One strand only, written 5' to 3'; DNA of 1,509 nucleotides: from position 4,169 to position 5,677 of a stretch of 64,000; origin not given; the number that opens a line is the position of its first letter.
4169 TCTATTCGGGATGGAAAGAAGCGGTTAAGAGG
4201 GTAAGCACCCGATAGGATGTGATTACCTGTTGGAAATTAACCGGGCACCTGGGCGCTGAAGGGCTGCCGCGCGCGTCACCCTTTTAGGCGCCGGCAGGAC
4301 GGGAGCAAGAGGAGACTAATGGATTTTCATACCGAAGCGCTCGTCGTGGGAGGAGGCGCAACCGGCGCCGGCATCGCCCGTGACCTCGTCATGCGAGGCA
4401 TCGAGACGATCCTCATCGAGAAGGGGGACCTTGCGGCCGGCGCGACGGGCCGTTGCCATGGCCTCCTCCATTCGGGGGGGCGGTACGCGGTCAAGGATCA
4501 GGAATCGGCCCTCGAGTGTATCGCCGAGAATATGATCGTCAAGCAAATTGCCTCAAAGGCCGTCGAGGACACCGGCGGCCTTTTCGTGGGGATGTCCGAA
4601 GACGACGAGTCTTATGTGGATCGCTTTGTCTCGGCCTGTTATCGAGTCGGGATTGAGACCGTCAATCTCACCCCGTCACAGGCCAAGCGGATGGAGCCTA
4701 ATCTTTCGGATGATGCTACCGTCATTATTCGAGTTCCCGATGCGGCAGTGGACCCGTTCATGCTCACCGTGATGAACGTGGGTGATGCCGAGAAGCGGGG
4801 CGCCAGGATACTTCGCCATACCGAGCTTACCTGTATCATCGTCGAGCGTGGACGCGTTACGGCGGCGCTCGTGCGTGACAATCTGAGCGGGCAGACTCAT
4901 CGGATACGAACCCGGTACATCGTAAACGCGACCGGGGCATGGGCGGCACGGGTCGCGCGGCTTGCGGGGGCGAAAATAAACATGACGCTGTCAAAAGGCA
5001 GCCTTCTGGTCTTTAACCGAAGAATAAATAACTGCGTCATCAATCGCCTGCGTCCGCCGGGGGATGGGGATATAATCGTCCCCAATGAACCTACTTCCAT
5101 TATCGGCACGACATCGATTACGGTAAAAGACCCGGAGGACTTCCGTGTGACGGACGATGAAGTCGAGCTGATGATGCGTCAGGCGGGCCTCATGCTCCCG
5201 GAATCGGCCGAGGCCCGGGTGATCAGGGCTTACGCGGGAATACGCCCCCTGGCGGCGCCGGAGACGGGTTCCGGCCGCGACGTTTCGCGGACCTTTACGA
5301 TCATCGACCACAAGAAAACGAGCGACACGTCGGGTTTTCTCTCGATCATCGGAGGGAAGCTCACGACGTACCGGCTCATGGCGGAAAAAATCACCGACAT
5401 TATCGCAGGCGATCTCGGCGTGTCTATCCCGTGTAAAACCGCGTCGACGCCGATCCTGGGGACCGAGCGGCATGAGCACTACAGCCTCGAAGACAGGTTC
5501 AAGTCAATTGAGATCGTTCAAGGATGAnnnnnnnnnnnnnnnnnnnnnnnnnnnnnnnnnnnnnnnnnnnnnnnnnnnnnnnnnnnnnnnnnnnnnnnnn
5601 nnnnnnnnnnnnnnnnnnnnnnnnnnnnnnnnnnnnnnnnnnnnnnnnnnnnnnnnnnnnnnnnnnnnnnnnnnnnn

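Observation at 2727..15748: A 13-kb block where nearly every gene carries frameshifts, next to about 36 kb with none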

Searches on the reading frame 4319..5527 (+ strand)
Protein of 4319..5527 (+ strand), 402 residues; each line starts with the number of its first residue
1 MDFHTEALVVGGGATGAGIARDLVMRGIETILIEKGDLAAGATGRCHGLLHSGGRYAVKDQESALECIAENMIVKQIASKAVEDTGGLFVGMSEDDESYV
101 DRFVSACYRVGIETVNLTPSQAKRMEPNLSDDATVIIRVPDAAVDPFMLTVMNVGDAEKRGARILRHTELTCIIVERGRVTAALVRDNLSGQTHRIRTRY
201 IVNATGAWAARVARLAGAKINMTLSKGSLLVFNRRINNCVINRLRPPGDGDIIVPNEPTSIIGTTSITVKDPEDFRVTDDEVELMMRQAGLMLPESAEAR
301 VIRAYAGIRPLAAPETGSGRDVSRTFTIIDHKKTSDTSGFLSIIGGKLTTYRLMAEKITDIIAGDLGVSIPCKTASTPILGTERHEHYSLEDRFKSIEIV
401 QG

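Call 5: find_related_loci(query=window:4319-5527:+, collection=genome_contigs, flank=10000)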
Query window:4319-5527:+ (402 aa) in genome_contigs; peptide patterns used: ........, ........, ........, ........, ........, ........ (x = any residue, [..] = any of these).
102 stretches matched a pattern; 7 encode a relative of the query (tblastn E <= 1e-3); 7 distinct loci.
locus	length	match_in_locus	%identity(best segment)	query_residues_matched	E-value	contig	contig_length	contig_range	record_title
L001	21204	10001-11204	97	1-401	0e+0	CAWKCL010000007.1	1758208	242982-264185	MAG: uncultured delta proteobacterium isolate MFD03899.bin.1.137 genome assembly, contig: contig_4817, whole genome shot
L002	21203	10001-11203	85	1-401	0e+0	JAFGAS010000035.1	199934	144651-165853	MAG: Candidatus Zymogenaceae bacterium isolate Zod_maxbin.0311 k87_2765823, whole genome shotgun sequence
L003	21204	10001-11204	88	1-400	0e+0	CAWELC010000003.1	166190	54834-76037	MAG: uncultured delta proteobacterium isolate MFD05674.bin.2.3 genome assembly, contig: contig_146054, whole genome shot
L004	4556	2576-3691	46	8-380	9e-114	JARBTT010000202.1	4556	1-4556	MAG: Massilibacillus sp. isolate L_E1_T20_C_bin.151 scaffold_37194, whole genome shotgun sequence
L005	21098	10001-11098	39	8-374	5e-83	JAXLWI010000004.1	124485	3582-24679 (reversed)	MAG: Anaerolineae bacterium isolate STL-CHL19 C2.143.fa-4, whole genome shotgun sequence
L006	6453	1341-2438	38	8-374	2e-82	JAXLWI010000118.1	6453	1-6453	MAG: Anaerolineae bacterium isolate STL-CHL19 C2.143.fa-118, whole genome shotgun sequence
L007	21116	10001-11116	45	8-380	1e-111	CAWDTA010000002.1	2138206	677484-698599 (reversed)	MAG: uncultured Veillonellaceae bacterium isolate MFD04492.bin.4.99 genome assembly, contig: contig_30121, whole genome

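Call 35: search_protein_families(library=pfam, proteins=[L002:5831-8065:+, L002:8397-9896:+, L002:10001-11587:+, L002:11584-12861:+, L002:12863-14086:+, L002:14091-15146:+, L002:15155-16237:-, L002:16234-17418:-, L002:17577-18293:-, L002:19270-21090:-], max_evalue=0.00001)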
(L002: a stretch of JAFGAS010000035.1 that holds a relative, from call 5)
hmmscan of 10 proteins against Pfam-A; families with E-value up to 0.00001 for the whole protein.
L002:5831-8065:+ (744 aa): 6 families
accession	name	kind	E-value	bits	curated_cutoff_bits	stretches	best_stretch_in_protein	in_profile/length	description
PF02754.22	CCG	-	1.3e-35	121.8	20.6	2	628-715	1-84/85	Cysteine-rich domain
PF13237.11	Fer4_10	-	6.6e-11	42.4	25.5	1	350-433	3-53/53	4Fe-4S dicluster domain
PF13183.11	Fer4_8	-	1.1e-09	39.1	27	1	354-435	3-67/68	4Fe-4S dicluster domain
PF13187.11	Fer4_9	-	1.1e-09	38.6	27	1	355-434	1-49/52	4Fe-4S dicluster domain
PF12797.12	Fer4_2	-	7.1e-07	29.2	24.5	0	347-368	1-22/22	4Fe-4S binding domain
PF12838.12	Fer4_7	-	7.8e-07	29.9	27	0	349-368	31-50/52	4Fe-4S dicluster domain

L002:8397-9896:+ (499 aa): 2 families
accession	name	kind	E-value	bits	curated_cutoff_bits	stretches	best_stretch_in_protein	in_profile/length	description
PF00370.27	FGGY_N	-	2.6e-76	256.9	28.8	1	9-256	1-245/245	FGGY family of carbohydrate kinases, N-terminal domain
PF02782.22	FGGY_C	-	8.6e-48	163.2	27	1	266-452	2-196/198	FGGY family of carbohydrate kinases, C-terminal domain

L002:10001-11587:+ (528 aa): 3 families
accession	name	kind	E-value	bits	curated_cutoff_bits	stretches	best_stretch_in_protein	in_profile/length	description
PF01266.30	DAO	-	3.5e-45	155.5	27.9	1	7-349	2-350/353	FAD dependent oxidoreductase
PF04324.20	Fer2_BFD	-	4.1e-10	40.3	26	1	411-464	1-50/50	BFD-like [2Fe-2S] binding domain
PF01494.25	FAD_binding_3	-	1.9e-08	34.4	22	1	5-218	2-170/349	FAD binding domain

L002:11584-12861:+ (425 aa): 3 families
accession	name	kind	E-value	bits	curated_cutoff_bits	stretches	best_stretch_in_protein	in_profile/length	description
PF00890.30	FAD_binding_2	-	1.8e-34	120.1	20.4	1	4-410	1-414/414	FAD binding domain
PF12831.13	FAD_oxidored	-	4.5e-08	33.2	27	0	4-33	1-30/416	FAD dependent oxidoreductase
PF03486.20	HI0933_like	-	3.2e-07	30.5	50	0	4-34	2-32/244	HI0933-like protein Rossmann domain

L002:12863-14086:+ (407 aa): 6 families
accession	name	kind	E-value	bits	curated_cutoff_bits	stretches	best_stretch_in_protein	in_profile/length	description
PF02754.22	CCG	-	2.7e-25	88.7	20.6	2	167-251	1-85/85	Cysteine-rich domain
PF13183.11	Fer4_8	-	9.4e-12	45.7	27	1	12-76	2-68/68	4Fe-4S dicluster domain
PF13534.11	Fer4_17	-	1.1e-07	32.7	22.2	1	14-77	1-61/61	4Fe-4S dicluster domain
PF14697.11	Fer4_21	-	1e-06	29.2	35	0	50-74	29-53/59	4Fe-4S dicluster domain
PF13187.11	Fer4_9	-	1e-06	29.1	27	0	61-81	1-21/52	4Fe-4S dicluster domain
PF13237.11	Fer4_10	-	1.8e-06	28.2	25.5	0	60-81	7-22/53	4Fe-4S dicluster domain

L002:14091-15146:+ (351 aa): 1 family
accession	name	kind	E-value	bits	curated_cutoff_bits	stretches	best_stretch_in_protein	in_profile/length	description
PF00753.33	Lactamase_B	-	6.8e-25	88.6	22.7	1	28-244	3-196/196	Metallo-beta-lactamase superfamily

L002:15155-16237:- (360 aa): 2 families
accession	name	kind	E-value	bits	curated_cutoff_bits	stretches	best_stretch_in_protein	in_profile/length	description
PF13378.12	MR_MLE_C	-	1.3e-50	172.6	29.4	1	152-355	10-216/219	Enolase C-terminal domain-like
PF02746.21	MR_MLE_N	-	6.4e-19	68.7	22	1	14-123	11-117/117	Mandelate racemase / muconate lactonizing enzyme, N-terminal domain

L002:16234-17418:- (394 aa): 3 families
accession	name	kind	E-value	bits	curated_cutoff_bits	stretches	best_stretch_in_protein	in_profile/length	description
PF07690.21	MFS_1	-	6.4e-45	154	33.4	2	218-387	3-172/347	Major Facilitator Superfamily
PF03092.22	BT1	-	3.8e-11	42.8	22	1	34-187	18-173/432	BT1 family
PF00083.30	Sugar_tr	-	2.6e-06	27.1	22.3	0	245-309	44-111/452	Sugar (and other) transporter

L002:17577-18293:- (238 aa): 0 families

L002:19270-21090:- (606 aa): 1 family
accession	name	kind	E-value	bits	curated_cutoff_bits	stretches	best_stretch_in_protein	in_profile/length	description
PF01804.23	Penicil_amidase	-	2.7e-114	384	21.3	1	2-601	109-664/675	Penicillin amidase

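Call 42: find_related_loci(query=window:4319-5527:+, collection=metagenome_contigs, flank=10000)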
Query window:4319-5527:+ (402 aa) in metagenome_contigs; peptide patterns used: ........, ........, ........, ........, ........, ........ (x = any residue, [..] = any of these).
125 stretches matched a pattern; 3 encode a relative of the query (tblastn E <= 1e-3); 3 distinct loci.
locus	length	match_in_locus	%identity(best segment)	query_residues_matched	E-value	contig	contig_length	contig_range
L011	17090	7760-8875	46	8-380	5e-113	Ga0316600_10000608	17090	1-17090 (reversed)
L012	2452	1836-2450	50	1-206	4e-59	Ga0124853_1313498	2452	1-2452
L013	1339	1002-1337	87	1-112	3e-55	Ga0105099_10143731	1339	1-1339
